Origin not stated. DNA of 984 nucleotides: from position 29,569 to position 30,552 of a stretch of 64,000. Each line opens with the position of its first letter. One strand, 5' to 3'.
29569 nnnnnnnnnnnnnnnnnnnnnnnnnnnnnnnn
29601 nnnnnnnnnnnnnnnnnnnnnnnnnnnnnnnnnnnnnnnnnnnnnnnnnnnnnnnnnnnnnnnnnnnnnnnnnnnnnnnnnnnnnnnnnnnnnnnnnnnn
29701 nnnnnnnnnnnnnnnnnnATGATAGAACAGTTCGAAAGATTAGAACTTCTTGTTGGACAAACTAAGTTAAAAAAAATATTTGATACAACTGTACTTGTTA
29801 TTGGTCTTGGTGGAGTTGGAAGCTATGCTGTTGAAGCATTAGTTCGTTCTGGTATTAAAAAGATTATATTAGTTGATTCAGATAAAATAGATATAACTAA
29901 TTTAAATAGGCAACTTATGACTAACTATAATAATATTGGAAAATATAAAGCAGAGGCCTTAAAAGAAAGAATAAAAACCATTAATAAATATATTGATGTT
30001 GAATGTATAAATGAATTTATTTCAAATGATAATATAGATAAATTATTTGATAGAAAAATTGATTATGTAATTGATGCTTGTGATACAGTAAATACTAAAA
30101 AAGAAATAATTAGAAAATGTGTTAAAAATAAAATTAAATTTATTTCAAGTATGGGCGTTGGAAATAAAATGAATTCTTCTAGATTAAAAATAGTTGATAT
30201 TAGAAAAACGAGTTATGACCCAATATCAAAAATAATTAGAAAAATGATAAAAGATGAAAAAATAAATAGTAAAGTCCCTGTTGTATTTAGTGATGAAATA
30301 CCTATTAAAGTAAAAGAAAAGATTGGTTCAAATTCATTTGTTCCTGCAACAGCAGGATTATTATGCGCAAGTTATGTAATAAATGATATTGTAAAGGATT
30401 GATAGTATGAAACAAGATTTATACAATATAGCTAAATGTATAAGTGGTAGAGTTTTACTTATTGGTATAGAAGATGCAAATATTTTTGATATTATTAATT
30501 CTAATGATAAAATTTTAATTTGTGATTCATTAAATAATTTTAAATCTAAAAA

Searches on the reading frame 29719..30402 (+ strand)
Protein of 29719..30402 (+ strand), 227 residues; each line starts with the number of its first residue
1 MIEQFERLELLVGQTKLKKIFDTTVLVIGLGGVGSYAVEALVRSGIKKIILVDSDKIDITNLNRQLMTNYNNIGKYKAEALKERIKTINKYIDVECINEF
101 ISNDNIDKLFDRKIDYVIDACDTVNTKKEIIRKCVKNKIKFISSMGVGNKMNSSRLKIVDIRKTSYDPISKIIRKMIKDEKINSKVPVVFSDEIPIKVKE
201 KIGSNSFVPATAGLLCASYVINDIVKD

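Call 8: search_protein_families(library=pfam, proteins=[window:29719-30399:+])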
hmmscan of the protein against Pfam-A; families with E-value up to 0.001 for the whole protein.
window:29719-30399:+ (227 aa): 4 families
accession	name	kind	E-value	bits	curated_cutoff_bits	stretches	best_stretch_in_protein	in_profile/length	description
PF00899.27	ThiF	-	1.2e-43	149.4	28.1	1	11-150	9-147/238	ThiF family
PF03435.24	Sacchrp_dh_NADP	-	0.00019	22.2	25.1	1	25-142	1-96/129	Saccharopine dehydrogenase NADP binding domain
PF01488.26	Shikimate_DH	-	0.00047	20.7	24.3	0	14-85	4-73/138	Shikimate / quinate 5-dehydrogenase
PF02254.24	TrkA_N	-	0.00087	20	23.8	0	25-68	1-42/116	TrkA-N domain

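Call 9: find_encoding_contigs(protein=window:29719-30402:+, flank=3000, max_places=6)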
Protein window:29719-30402:+ (227 aa): 3 contigs read that carry it; 3 places shown.
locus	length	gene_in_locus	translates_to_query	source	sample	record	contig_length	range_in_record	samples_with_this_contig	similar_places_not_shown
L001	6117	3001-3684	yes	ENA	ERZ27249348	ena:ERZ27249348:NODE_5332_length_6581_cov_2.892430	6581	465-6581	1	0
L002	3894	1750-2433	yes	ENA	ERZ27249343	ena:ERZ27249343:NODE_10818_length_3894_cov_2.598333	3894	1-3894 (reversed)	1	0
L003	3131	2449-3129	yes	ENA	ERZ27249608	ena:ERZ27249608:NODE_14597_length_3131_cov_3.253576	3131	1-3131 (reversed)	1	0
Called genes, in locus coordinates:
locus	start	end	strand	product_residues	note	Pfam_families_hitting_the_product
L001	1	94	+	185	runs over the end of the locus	?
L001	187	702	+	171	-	PF25084:LbH_EIF2B (faint), PF25087:GMPPB_C (faint), PF00132:Hexapep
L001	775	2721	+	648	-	PF00884:Sulfatase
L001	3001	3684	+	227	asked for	PF00899:ThiF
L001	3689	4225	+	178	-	-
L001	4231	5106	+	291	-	PF07963:N_methyl (weak)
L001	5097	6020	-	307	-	PF07670:Gate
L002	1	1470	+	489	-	?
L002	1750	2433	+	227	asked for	PF00899:ThiF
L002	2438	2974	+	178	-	-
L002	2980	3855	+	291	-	PF07963:N_methyl (weak)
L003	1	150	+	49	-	?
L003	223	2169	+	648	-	PF00884:Sulfatase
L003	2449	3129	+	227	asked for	PF00899:ThiF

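Call 10: find_homologous_proteins(query=window:29719-30399:+, max_evalue=1e-20)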
Query window:29719-30399:+ (227 aa): 7576 proteins with E <= 1e-20 among 8000 candidates; the best 120 are listed.
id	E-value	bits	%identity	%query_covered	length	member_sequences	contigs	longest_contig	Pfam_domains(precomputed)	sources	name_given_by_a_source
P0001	2.4e-135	467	99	100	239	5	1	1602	PF00899.28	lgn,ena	-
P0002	3.1e-121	421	88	100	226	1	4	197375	PF00899.28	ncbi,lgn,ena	-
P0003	8.2e-121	419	87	100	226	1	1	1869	PF00899.28,PF03435.25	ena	-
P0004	1.7e-107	376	76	100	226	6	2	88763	PF00899.28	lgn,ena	-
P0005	1.2e-106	373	77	100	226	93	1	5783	PF00899.28,PF03435.25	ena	-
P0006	4.7e-104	365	74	100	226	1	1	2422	PF00899.28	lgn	-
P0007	1.4e-103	363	74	100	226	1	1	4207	PF00899.28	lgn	-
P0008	1.1e-99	350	73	100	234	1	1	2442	PF00899.28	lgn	-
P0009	1.1e-97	344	70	100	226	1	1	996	PF00899.28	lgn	-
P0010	2.7e-92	326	66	100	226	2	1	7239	PF00899.28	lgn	-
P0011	4.9e-90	319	68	98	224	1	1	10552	PF00899.28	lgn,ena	-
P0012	1.6e-88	314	68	99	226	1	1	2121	PF00899.28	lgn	-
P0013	2.0e-87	310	67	100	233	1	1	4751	PF00899.28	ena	-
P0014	2.1e-87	310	67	100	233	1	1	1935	PF00899.28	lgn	-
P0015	3.6e-87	310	67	100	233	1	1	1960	PF00899.28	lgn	-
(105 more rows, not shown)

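Call 16: find_related_loci(query=A1, collection=genome_contigs, flank=3000)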
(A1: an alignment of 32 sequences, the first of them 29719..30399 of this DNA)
Query A1 (227 aa) in genome_contigs; peptide patterns used: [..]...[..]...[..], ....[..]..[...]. (x = any residue, [..] = any of these).
599 stretches matched a pattern (row limit reached: there are more); 576 encode a relative of the query (tblastn E <= 1e-3); the best 80 are kept; 80 distinct loci.
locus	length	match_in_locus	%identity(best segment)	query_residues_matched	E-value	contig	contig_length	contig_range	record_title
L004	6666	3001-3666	65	4-225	6e-93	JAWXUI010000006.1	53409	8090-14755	MAG: Mycoplasmatota bacterium isolate FM_45_G121_V NODE_202_length_53410_cov_3.875997, whole genome shotgun sequence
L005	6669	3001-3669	64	4-225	1e-89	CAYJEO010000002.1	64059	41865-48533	MAG TPA_asm: uncultured Muribaculaceae bacterium isolate ERP123703_co2_246 genome assembly, contig: NODE_170_length_6405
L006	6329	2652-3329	66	2-227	2e-89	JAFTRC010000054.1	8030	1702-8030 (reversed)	MAG: Bacilli bacterium isolate RGIG4073 Roe_deer_Cecum.Co__c1734372, whole genome shotgun sequence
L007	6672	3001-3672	67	4-227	1e-86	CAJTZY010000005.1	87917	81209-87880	MAG TPA_asm: uncultured Bacilli bacterium isolate MGBC122614 genome assembly, contig: MGBC122614.5, whole genome shotgun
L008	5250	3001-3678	63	2-227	1e-85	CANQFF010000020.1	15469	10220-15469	MAG: uncultured Bacilli bacterium isolate Lapin-005__bin51 genome assembly, contig: Lapin-005__NODE_5165_length_15469_co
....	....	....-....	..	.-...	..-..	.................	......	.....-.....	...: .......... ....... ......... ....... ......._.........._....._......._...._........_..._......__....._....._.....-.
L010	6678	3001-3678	59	2-226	5e-84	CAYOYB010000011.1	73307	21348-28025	MAG TPA_asm: uncultured Muribaculaceae bacterium isolate SRP199465_co1_408 genome assembly, contig: NODE_596_length_7330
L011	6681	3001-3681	64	1-227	6e-84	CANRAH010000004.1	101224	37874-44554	MAG: uncultured Bacilli bacterium isolate Lapin-016__bin50 genome assembly, contig: Lapin-016__NODE_156_length_101224_co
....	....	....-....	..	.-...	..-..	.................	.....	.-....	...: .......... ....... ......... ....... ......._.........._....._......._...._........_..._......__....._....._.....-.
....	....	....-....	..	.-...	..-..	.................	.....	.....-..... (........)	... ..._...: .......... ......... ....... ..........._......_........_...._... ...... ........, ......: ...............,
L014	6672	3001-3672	61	4-227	6e-80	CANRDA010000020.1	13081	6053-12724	MAG: uncultured Bacilli bacterium isolate Lapin-027__bin13 genome assembly, contig: Lapin-027__NODE_4662_length_13081_co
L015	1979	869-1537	57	2-226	2e-82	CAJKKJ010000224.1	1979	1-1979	MAG TPA_asm: uncultured Firmicutes bacterium isolate ERR260186-bin.19 genome assembly, contig: NODE_20702_length_1979_co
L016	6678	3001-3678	58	2-226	5e-78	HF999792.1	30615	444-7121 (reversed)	Mycoplasma sp. CAG:611 genomic scaffold, scf133, whole genome shotgun sequence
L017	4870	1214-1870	57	6-226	2e-77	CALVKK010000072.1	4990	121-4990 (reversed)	MAG: uncultured Bacilli bacterium isolate BRZ_NT__bin8 genome assembly, contig: BRZ_NT__NODE_18848_length_4990_cov_4.034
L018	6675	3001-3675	65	1-225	4e-77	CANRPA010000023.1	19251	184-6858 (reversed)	MAG: uncultured Bacilli bacterium isolate Lapin-019__bin10 genome assembly, contig: Lapin-019__NODE_1604_length_19251_co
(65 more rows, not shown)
